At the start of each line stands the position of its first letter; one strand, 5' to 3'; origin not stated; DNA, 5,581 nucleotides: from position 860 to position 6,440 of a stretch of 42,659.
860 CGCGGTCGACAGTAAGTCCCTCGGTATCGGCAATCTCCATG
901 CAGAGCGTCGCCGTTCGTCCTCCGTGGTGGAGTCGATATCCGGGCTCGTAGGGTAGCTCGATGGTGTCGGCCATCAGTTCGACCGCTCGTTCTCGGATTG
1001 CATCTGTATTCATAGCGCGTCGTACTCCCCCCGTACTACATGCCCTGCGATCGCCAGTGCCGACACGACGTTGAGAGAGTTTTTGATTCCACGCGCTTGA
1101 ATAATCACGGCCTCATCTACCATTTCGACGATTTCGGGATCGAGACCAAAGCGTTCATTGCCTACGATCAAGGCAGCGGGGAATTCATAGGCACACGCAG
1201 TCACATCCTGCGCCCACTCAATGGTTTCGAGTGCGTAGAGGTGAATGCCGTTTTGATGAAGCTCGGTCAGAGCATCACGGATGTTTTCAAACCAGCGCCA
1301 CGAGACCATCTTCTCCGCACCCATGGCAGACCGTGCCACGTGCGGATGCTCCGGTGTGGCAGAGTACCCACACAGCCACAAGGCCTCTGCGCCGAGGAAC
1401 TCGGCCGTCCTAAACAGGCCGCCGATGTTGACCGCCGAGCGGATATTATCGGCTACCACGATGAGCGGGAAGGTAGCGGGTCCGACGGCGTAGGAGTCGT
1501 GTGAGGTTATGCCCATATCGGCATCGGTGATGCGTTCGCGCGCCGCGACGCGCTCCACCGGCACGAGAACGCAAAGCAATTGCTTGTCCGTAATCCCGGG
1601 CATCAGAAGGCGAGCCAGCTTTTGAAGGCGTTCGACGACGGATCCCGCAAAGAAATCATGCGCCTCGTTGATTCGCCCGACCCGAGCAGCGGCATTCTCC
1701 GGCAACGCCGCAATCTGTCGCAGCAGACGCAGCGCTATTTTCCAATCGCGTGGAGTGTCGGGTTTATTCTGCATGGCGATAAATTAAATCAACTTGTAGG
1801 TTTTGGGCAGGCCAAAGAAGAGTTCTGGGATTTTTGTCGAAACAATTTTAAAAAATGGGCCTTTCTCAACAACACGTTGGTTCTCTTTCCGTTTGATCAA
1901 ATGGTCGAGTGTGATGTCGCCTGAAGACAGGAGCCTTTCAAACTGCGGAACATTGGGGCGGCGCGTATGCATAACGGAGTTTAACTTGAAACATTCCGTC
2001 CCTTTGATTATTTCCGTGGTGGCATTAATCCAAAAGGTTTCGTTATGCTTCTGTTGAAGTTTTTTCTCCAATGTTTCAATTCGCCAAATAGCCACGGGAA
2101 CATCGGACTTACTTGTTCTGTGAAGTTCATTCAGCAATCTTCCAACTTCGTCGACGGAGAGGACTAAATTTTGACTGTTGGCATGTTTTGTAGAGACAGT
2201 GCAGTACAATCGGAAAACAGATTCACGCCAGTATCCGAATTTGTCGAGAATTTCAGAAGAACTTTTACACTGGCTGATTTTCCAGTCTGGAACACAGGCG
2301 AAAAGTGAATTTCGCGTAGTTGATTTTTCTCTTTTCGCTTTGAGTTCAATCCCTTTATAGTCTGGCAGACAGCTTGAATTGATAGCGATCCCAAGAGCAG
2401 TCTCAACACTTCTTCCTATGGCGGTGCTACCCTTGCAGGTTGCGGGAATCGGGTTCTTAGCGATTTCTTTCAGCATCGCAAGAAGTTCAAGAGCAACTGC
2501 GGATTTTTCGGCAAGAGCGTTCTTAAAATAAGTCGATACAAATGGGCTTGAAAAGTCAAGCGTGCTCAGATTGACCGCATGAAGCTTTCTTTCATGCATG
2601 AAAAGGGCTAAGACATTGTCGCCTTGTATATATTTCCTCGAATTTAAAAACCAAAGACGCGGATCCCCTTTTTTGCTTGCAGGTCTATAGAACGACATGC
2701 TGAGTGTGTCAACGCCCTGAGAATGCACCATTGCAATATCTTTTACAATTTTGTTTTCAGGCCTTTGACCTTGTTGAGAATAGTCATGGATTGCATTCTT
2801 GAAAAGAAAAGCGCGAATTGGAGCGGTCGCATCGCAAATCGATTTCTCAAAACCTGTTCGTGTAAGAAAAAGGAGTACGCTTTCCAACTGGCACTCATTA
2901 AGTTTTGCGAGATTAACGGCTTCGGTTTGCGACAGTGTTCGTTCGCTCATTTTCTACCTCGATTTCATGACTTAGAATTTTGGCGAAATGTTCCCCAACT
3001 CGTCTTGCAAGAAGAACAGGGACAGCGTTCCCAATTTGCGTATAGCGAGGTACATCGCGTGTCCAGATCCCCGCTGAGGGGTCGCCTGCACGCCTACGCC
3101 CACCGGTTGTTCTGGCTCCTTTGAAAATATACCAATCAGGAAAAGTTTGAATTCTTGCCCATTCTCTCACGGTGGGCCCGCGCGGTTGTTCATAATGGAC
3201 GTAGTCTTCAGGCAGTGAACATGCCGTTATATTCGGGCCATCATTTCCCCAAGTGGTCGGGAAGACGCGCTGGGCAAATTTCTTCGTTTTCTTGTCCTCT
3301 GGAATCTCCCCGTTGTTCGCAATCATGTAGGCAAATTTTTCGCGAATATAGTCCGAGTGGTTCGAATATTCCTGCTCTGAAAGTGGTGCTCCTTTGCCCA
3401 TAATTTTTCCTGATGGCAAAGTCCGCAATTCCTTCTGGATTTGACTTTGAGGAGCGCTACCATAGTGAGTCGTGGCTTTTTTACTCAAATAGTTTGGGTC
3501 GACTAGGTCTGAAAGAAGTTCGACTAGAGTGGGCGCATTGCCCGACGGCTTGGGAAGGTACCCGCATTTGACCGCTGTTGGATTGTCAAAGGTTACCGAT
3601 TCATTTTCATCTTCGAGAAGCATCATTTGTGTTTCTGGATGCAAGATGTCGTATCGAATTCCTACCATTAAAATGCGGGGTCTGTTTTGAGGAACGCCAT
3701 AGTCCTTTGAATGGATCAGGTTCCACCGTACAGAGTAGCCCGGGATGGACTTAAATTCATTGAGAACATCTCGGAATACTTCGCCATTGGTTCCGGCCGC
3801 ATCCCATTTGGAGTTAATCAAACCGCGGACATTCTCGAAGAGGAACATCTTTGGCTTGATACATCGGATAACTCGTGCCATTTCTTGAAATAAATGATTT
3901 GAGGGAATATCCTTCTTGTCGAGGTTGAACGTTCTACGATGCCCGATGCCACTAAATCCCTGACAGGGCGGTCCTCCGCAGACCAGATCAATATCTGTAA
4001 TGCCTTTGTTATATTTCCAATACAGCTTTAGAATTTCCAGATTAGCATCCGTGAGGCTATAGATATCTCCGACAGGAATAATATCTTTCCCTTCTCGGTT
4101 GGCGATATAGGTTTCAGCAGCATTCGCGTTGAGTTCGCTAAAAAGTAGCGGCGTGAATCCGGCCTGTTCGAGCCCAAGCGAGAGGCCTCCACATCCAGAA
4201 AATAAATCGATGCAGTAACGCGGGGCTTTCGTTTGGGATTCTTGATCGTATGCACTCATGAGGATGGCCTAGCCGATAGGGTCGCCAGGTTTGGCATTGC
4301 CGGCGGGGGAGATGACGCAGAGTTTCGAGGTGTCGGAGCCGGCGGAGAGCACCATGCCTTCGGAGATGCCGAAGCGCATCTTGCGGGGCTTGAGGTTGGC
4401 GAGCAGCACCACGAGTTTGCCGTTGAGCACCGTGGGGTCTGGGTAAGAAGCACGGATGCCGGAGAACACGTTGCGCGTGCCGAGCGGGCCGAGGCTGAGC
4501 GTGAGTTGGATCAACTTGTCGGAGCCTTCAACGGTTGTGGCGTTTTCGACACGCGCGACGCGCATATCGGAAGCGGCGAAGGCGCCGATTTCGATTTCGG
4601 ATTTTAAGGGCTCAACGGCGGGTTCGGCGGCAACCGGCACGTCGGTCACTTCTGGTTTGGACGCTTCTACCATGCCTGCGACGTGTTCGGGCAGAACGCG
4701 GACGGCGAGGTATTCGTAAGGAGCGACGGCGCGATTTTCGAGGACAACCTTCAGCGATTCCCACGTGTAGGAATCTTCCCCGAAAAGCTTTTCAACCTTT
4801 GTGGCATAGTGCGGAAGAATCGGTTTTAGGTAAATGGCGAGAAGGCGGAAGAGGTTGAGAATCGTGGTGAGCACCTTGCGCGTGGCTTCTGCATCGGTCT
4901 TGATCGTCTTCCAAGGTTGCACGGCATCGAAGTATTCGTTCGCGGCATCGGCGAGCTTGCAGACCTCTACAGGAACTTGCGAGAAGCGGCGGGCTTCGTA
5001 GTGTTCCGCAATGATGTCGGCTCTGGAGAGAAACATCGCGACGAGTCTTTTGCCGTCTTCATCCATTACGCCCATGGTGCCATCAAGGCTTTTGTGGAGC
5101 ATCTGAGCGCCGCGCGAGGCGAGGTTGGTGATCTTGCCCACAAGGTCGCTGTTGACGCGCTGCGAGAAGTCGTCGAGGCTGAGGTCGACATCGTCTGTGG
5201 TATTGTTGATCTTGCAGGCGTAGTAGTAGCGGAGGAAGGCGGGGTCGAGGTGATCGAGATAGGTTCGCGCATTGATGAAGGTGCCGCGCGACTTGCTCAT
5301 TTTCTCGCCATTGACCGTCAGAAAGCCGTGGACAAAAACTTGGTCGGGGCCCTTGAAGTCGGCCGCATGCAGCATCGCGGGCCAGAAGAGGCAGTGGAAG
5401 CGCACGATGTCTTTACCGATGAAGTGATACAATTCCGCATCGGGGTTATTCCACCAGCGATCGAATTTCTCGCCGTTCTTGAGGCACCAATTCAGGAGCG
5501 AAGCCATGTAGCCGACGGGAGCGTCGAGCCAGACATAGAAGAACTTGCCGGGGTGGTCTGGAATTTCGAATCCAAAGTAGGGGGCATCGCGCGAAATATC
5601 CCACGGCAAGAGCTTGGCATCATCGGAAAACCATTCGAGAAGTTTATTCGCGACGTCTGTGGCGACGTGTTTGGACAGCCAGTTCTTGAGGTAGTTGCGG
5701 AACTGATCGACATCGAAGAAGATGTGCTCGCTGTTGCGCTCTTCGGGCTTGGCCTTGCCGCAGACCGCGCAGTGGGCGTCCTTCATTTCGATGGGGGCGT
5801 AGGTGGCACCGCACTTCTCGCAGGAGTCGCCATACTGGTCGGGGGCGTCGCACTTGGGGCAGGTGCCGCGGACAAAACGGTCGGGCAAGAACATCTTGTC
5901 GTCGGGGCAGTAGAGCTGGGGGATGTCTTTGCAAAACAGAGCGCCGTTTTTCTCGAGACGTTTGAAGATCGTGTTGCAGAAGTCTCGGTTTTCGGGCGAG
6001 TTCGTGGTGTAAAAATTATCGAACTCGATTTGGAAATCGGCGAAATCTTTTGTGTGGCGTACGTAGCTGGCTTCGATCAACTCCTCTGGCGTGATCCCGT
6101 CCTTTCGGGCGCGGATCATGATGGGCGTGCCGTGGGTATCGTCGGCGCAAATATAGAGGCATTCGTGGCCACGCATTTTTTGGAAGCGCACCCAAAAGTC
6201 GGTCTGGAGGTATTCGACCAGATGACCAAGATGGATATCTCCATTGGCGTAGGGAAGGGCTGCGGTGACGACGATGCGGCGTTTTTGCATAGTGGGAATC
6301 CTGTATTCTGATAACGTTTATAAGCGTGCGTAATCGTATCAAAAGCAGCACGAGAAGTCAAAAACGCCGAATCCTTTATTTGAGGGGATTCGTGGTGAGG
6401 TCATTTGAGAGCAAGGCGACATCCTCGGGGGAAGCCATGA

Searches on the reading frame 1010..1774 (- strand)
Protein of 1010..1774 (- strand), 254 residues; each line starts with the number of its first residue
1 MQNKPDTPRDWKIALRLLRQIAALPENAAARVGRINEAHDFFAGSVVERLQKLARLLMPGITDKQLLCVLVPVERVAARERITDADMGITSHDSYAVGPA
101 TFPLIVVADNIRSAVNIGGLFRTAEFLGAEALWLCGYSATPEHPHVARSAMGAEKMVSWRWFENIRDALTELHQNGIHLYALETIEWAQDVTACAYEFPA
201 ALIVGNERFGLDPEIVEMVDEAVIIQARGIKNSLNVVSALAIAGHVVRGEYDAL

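Call 42: search_protein_families(library=pfam, proteins=[window:1010-1774:-])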
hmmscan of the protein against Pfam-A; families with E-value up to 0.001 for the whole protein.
window:1010-1774:- (254 aa): 1 family
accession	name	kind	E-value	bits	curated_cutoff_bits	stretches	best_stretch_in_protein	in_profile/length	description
PF00588.24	SpoU_methylase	-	7.1e-30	104.4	29.7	1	104-243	2-140/142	SpoU rRNA Methylase family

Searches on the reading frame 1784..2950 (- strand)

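Call 42: search_protein_families(library=pfam, proteins=[window:1784-2950:-])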
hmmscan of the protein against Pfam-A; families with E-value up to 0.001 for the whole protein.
window:1784-2950:- (388 aa): 1 family
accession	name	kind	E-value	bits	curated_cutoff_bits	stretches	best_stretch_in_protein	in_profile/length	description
PF15515.12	MvaI_BcnI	-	5.7e-56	190.5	25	1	158-378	2-227/227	MvaI/BcnI restriction endonuclease family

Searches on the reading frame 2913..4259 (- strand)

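Call 42: search_protein_families(library=pfam, proteins=[window:2913-4259:-])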
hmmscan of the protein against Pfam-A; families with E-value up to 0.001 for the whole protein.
window:2913-4259:- (448 aa): 1 family
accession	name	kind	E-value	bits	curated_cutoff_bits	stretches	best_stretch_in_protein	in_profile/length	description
PF00145.23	DNA_methylase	-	7.8e-63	213.3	22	1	16-424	3-321/324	C-5 cytosine-specific DNA methylase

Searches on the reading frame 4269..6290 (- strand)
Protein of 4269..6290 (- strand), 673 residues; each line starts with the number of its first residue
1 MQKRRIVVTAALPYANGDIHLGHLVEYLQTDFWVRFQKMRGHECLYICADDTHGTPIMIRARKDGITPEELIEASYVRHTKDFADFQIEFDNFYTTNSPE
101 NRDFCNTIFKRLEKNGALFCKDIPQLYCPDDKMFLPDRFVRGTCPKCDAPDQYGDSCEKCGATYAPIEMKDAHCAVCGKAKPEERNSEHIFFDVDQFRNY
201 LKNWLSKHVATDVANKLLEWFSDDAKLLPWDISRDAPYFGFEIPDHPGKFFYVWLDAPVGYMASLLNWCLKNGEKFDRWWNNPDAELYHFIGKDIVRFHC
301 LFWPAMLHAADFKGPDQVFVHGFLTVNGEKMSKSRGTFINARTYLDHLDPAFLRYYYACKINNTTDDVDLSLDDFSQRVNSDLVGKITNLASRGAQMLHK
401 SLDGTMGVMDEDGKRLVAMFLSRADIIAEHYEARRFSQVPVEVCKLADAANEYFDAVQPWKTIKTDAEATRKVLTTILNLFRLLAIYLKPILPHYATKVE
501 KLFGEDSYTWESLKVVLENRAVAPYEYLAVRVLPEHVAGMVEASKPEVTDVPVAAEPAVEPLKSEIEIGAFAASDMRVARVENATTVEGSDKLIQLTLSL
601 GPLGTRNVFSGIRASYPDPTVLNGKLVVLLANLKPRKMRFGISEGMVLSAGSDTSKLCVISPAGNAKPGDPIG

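Call 42: search_protein_families(library=pfam, proteins=[window:4269-6290:-])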
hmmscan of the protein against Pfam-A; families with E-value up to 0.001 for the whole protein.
window:4269-6290:- (673 aa): 7 families
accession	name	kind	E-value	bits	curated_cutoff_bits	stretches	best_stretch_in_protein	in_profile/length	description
PF09334.17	tRNA-synt_1g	-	3e-149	497.5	20.1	1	6-393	1-389/391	tRNA synthetases class I (M)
PF01588.26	tRNA_bind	-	6.5e-21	74.7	27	1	576-670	1-95/96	Putative tRNA binding domain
PF00133.28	tRNA-synt_1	-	2.4e-14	53.3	22.7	1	6-68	25-88/414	tRNA synthetases class I (I, L, M and V)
PF19303.5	Anticodon_3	-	2.4e-12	47.4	23.5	1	408-512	6-110/152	Anticodon binding domain of methionyl tRNA ligase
PF01406.26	tRNA-synt_1e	-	5.6e-09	36.2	27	1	309-359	231-282/301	tRNA synthetases class I (C) catalytic domain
PF01921.24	tRNA-synt_1f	-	1.9e-05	24.2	27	0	312-377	264-327/360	tRNA synthetases class I (K)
PF08264.19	Anticodon_1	-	3.2e-05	24.3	25.1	1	426-504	14-94/148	Anticodon-binding domain of tRNA ligase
